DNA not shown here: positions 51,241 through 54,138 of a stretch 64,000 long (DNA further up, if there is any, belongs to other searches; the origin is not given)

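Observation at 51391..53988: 865-aa cytoplasmic protein: uncharacterised ~470-aa N-terminal module fused to a PHP/CehA-like metallohydrolase, under the regulon operator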

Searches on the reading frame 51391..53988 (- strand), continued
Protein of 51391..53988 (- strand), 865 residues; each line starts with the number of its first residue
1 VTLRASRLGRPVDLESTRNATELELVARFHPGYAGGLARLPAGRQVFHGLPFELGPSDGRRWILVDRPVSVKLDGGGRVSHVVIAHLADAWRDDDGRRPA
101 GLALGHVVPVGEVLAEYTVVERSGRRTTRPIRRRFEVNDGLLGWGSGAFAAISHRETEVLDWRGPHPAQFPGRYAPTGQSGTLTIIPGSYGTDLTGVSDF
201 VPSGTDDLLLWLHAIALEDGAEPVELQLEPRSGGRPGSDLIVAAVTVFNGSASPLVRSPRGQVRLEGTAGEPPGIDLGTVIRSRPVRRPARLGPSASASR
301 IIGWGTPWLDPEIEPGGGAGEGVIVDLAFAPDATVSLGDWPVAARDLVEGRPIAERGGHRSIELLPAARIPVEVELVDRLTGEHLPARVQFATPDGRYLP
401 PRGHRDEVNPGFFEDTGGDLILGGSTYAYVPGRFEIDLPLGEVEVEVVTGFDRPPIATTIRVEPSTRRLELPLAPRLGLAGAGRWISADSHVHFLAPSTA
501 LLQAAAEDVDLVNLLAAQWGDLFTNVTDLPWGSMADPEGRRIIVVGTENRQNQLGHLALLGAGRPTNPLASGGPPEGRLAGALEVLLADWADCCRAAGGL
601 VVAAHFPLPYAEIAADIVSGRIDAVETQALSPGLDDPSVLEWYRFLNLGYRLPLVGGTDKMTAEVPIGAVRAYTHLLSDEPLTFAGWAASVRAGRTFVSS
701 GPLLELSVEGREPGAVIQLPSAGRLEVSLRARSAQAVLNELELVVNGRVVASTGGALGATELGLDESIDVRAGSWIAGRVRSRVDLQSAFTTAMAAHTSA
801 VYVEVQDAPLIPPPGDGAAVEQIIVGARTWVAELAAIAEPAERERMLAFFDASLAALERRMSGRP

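Call 68: find_encoding_contigs(protein=P0329, flank=8000, max_places=1)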
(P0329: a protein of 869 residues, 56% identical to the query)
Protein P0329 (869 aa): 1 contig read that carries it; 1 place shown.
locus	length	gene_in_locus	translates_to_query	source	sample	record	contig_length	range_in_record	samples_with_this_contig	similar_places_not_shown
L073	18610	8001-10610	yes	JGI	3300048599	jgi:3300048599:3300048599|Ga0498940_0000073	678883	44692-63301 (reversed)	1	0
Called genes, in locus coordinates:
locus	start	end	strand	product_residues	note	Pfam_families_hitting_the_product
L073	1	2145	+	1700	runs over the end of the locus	PF00270:DEAD, PF04851:ResIII (faint), PF00271:Helicase_C, PF00580:UvrD-helicase, PF13245:AAA_19, PF00580:UvrD-helicase, PF13361:UvrD_C, PF13538:UvrD_C_2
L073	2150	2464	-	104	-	-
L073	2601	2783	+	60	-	-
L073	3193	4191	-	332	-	PF00392:GntR, PF07729:FCD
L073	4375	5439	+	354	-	PF02653:BPD_transp_2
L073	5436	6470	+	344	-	PF13407:Peripla_BP_4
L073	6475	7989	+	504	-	PF00005:ABC_tran, PF13304:AAA_21 (faint), PF00005:ABC_tran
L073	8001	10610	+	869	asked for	-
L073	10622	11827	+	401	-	PF02746:MR_MLE_N, PF13378:MR_MLE_C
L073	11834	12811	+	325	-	PF00248:Aldo_ket_red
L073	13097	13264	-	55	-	-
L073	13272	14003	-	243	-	PF03060:NMO, PF01070:FMN_dh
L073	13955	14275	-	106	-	PF00478:IMPDH (weak), PF03060:NMO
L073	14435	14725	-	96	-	PF12802:MarR_2 (faint), PF09339:HTH_IclR (weak), PF13412:HTH_24 (weak)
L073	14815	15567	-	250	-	PF00106:adh_short, PF01370:Epimerase (weak), PF08659:KR (faint), PF13561:adh_short_C2, PF23441:SDR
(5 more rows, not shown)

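Call 69: get_annotated_region(hit=H11, flank=3000)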
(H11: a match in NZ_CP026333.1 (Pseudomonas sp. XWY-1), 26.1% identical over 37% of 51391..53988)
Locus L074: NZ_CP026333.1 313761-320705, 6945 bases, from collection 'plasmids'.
description: Pseudomonas sp. XWY-1 plasmid pXWY, complete sequence
organism: Pseudomonas sp. XWY-1 (NCBI taxid 2069256)
taxonomy: Bacteria; Pseudomonadota; Gammaproteobacteria; Pseudomonadales; Pseudomonadaceae; Pseudomonas; Pseudomonas sp. XWY-1
host: -; source: cell culture,Rice Fields; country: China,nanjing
typing (MOB-suite, as given by PLSDB): conjugative; relaxase MOBF,MOBP; mating-pair formation MPF_F
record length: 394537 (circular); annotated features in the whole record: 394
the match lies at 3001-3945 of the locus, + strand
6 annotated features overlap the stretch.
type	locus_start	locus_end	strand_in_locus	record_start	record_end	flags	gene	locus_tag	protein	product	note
CDS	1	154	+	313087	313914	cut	-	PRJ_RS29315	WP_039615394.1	protocatechuate 3,4-dioxygenase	-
CDS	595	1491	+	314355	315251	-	-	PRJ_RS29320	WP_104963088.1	transporter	-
CDS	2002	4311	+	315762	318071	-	mcbA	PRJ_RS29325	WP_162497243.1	carbaryl hydrolase McbA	-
CDS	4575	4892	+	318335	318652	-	-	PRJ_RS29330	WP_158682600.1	hypothetical protein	-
CDS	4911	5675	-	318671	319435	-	-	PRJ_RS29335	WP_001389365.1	IS6-like element IS6100 family transposase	-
CDS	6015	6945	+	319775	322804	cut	-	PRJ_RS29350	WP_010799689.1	Tn3 family transposase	-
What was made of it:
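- The carbaryl hydrolase genes found here lie on plasmids beside IS6100 and Tn3 transposases (call 69).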

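Call 71: search_protein_families(library=ncbifam, proteins=[L074:2002-4311:+, L066:11182-13818:+, L067:10852-13539:+], max_evalue=0.01)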
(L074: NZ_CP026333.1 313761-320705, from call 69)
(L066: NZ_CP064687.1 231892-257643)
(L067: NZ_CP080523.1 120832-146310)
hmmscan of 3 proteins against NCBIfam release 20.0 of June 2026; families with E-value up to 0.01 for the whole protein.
L074:2002-4311:+ (769 aa): 1 family
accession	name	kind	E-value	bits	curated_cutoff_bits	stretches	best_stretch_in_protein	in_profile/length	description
NF038032.1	CehA_McbA_metalo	domain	3.6e-51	174.4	80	1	389-693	1-314/315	CehA/McbA family metallohydrolase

L066:11182-13818:+ (878 aa): 1 family
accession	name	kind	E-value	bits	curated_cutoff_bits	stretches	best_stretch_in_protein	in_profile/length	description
NF038032.1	CehA_McbA_metalo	domain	8.2e-43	147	80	1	477-801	1-315/315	CehA/McbA family metallohydrolase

L067:10852-13539:+ (895 aa): 1 family
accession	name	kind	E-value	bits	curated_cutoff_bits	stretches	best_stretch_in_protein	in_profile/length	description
NF038032.1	CehA_McbA_metalo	domain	2.7e-40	138.7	80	1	495-819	1-314/315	CehA/McbA family metallohydrolase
